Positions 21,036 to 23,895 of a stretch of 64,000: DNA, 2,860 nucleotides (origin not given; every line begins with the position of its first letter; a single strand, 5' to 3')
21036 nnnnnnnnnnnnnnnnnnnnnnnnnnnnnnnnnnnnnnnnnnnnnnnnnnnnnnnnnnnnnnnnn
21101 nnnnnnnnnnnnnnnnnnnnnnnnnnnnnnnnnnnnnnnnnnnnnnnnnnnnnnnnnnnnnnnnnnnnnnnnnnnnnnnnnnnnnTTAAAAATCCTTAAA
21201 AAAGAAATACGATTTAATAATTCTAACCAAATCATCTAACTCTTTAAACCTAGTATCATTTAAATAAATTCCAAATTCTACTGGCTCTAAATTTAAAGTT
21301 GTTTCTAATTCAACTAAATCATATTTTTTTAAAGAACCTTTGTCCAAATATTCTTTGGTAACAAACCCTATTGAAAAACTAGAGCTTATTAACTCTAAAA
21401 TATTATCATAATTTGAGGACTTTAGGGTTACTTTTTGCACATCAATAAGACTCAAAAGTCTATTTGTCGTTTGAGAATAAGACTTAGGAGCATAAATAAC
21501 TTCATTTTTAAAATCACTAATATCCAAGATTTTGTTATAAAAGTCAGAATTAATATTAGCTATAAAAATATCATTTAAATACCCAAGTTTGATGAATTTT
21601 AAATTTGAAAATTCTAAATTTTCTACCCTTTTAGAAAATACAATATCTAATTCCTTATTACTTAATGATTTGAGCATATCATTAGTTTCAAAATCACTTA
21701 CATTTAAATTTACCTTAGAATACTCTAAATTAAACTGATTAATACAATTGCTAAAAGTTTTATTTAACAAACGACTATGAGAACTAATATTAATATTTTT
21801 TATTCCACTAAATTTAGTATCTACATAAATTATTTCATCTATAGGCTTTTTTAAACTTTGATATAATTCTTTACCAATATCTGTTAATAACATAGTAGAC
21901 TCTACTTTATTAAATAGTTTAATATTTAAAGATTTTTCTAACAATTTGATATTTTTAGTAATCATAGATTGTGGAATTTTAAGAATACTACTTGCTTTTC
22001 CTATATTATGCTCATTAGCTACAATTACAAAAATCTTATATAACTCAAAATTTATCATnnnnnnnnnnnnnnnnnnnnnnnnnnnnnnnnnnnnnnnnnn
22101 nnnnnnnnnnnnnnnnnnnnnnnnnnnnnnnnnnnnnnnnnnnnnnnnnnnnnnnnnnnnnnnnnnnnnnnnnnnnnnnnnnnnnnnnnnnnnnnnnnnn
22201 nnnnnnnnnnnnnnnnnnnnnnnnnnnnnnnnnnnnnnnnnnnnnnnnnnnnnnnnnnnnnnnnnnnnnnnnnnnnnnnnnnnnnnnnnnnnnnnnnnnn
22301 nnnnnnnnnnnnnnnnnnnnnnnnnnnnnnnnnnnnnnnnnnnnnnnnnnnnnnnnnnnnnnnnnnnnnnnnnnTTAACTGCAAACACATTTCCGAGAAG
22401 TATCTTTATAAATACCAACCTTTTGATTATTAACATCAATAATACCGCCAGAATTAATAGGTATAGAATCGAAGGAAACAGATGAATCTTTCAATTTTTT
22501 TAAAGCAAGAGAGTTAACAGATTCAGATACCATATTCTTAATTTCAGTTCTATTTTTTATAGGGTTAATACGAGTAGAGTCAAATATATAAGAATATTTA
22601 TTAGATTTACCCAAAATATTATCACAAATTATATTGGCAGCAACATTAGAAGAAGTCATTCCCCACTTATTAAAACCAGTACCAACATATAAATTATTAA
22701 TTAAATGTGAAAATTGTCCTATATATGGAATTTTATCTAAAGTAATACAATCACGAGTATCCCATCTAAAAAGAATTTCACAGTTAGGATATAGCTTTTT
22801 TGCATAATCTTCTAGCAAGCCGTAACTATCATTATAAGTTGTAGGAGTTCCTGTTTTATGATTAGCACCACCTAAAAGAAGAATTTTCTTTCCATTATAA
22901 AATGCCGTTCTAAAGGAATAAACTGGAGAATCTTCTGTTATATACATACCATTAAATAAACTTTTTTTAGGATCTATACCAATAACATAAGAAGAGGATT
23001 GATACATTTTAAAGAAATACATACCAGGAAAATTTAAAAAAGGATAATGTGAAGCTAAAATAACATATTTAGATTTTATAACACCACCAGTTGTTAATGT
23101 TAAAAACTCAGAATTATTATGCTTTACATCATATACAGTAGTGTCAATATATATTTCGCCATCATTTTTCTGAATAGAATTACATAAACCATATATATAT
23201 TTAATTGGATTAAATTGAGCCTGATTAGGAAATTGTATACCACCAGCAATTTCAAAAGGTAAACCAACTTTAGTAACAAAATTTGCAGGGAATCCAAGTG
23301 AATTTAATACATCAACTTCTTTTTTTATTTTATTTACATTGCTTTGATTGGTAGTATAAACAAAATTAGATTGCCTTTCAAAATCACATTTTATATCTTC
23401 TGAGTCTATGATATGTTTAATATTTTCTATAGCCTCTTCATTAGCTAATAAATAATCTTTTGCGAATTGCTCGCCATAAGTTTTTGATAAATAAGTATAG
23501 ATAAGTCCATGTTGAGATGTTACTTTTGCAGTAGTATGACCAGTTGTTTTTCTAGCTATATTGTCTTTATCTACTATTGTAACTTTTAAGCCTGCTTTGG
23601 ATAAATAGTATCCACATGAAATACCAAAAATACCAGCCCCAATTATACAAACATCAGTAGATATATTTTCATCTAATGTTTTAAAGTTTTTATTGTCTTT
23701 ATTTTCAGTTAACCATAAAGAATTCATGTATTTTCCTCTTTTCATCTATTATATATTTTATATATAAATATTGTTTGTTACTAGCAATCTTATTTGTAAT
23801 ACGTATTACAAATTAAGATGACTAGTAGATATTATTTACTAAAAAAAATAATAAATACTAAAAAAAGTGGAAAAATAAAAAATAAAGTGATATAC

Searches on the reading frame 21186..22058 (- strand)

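Call 46: search_protein_families(library=pfam, proteins=[window:21186-22058:-], max_evalue=0.0001)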
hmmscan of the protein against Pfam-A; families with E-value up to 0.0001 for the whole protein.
window:21186-22058:- (290 aa): 2 families
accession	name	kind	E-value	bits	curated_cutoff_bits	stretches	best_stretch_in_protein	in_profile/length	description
PF00126.33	HTH_1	-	2.1e-10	40.8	26.6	1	5-62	2-59/60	Bacterial regulatory helix-turn-helix protein, lysR family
PF03466.25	LysR_substrate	-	2e-05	24.5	28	1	95-242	14-168/209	LysR substrate binding domain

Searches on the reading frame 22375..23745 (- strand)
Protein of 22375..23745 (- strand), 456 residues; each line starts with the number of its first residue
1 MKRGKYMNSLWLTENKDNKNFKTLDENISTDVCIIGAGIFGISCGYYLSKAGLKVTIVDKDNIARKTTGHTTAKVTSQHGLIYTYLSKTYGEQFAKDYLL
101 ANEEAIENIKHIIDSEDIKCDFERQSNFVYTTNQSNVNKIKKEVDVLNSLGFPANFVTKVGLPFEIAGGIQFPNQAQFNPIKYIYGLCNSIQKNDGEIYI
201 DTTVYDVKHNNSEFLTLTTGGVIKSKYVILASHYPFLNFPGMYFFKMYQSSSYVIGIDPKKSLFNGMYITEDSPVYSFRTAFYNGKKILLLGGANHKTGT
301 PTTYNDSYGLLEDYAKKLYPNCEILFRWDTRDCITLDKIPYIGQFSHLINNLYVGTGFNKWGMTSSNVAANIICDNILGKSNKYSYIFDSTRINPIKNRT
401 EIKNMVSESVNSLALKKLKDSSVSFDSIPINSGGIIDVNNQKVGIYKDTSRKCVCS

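Call 46: search_protein_families(library=pfam, proteins=[window:22375-23745:-], max_evalue=0.0001)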
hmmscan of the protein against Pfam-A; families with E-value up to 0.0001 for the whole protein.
window:22375-23745:- (456 aa): 7 families
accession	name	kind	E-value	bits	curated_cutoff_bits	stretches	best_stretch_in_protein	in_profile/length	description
PF01266.30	DAO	-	8.9e-43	147.6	27.9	1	31-375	1-352/353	FAD dependent oxidoreductase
PF07992.20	Pyr_redox_2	-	3.4e-08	33.7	26.1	0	31-124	2-82/291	Pyridine nucleotide-disulphide oxidoreductase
PF13738.12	Pyr_redox_3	-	1.9e-07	31.1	30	0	34-65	2-34/305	Pyridine nucleotide-disulphide oxidoreductase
PF13450.12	NAD_binding_8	-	3.3e-07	30.9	21.9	1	34-62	1-29/68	NAD(P)-binding Rossmann-like domain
PF03486.20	HI0933_like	-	3.7e-07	30.3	50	0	31-133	2-105/244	HI0933-like protein Rossmann domain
PF01946.23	Thi4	-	1e-06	28.6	26.2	1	19-60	7-49/235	Thi4 family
PF01494.25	FAD_binding_3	-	1.6e-05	24.7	22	1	30-67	2-39/349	FAD binding domain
